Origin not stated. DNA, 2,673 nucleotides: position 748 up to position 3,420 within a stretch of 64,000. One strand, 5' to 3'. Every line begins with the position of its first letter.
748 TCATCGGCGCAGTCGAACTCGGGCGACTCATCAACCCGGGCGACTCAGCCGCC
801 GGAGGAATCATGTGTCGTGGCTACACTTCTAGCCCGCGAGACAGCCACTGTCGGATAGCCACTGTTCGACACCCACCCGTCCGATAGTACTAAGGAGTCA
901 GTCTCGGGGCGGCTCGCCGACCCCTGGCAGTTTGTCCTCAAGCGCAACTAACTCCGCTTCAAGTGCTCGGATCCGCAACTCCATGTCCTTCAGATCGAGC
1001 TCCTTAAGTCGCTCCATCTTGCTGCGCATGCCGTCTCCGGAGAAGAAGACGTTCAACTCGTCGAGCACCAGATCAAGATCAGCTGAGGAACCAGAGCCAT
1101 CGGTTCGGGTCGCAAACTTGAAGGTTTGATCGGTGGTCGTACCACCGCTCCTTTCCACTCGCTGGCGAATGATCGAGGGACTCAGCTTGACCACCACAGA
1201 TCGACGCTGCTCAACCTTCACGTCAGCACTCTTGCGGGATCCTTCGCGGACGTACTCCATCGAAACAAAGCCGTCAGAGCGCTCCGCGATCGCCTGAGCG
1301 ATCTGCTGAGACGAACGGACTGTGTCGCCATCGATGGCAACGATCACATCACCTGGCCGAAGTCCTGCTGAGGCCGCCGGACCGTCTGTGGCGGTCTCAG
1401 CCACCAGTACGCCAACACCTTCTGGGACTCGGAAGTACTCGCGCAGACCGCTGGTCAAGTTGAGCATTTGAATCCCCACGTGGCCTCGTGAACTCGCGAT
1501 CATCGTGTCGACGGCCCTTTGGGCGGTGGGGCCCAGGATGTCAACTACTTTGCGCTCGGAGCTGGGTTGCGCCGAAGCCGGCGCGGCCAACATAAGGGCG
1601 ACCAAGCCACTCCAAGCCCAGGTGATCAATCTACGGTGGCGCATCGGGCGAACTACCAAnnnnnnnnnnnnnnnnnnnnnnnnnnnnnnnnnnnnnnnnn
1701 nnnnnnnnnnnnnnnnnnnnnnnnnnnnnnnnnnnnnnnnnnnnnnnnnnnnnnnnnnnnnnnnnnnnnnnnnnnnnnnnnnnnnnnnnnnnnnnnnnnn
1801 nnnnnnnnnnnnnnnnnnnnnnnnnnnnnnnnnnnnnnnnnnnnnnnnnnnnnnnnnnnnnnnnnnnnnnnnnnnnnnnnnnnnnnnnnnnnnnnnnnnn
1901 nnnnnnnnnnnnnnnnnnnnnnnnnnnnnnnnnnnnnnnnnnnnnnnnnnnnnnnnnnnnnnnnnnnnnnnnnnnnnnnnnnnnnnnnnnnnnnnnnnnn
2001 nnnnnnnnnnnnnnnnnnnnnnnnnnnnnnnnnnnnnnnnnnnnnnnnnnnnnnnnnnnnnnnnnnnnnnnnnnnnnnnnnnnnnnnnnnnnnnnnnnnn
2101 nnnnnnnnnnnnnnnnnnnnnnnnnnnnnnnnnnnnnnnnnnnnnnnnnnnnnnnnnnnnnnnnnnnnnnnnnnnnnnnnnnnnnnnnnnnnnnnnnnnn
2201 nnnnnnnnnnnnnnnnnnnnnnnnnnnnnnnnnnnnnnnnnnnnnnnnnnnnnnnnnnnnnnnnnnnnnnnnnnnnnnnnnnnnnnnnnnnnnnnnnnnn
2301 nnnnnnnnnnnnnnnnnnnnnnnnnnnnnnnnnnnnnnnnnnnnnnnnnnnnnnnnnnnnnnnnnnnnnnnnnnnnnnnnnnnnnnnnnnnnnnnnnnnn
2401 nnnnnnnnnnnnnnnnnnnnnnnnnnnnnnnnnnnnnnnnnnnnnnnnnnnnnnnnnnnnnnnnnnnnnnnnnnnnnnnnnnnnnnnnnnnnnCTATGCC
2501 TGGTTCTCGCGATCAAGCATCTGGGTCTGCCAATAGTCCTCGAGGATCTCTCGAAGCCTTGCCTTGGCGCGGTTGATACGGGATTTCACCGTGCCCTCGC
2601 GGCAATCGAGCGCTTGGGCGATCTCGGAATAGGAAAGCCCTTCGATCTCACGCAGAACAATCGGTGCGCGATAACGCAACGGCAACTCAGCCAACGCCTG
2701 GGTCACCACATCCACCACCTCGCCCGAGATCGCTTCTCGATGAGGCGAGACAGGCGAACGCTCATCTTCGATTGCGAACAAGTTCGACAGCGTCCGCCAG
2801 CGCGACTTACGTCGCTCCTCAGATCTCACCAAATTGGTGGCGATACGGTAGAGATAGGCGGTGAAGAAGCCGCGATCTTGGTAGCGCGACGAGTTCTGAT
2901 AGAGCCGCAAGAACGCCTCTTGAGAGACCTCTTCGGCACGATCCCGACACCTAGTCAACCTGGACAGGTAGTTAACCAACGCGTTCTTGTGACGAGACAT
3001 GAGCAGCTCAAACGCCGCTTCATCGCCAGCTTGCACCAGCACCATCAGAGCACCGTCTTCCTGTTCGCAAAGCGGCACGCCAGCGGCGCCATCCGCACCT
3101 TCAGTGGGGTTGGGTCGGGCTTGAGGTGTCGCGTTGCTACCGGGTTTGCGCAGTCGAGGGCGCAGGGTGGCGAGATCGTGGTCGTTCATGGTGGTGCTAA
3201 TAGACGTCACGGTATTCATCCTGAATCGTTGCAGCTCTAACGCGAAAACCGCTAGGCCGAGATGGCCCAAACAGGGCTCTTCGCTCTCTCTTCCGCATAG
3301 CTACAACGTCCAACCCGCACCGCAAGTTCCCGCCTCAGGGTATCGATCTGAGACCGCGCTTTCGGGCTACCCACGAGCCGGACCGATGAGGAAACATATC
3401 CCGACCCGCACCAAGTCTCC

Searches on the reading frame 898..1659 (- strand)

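Call 3: search_protein_families(library=pfam, proteins=[window:898-1659:-])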
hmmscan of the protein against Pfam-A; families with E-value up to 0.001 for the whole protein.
window:898-1659:- (253 aa): 4 families
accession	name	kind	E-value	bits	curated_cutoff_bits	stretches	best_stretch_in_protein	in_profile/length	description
PF13180.12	PDZ_2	-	1.1e-12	48.4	27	1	60-149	2-80/80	PDZ domain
PF17820.7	PDZ_6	-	6.8e-11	42.2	27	1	90-137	6-53/54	PDZ domain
PF00595.29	PDZ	-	1.5e-06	28.9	23.2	1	81-124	24-67/81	PDZ domain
PF14685.13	PDZ_Tricorn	-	4.8e-05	23.7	25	1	91-146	29-85/88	Tricorn protease PDZ domain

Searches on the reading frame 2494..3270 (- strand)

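Call 3: search_protein_families(library=pfam, proteins=[window:2494-3270:-])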
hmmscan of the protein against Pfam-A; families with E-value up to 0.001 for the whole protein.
window:2494-3270:- (258 aa): 5 families
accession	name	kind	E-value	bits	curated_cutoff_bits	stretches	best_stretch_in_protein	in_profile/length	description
PF08281.18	Sigma70_r4_2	-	3.3e-18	65.5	25.7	1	189-239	4-54/54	Sigma-70, region 4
PF04542.20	Sigma70_r2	-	7e-15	55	24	1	90-157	1-70/71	Sigma-70 region 2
PF04545.22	Sigma70_r4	-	1.9e-10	40.5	24.1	1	192-241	1-50/50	Sigma-70, region 4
PF07638.17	Sigma70_ECF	-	9.5e-08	32.6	21.1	1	75-243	7-183/185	ECF sigma factor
PF13384.12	HTH_23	-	0.00015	21.9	24.6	1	199-234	5-40/50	Homeodomain-like domain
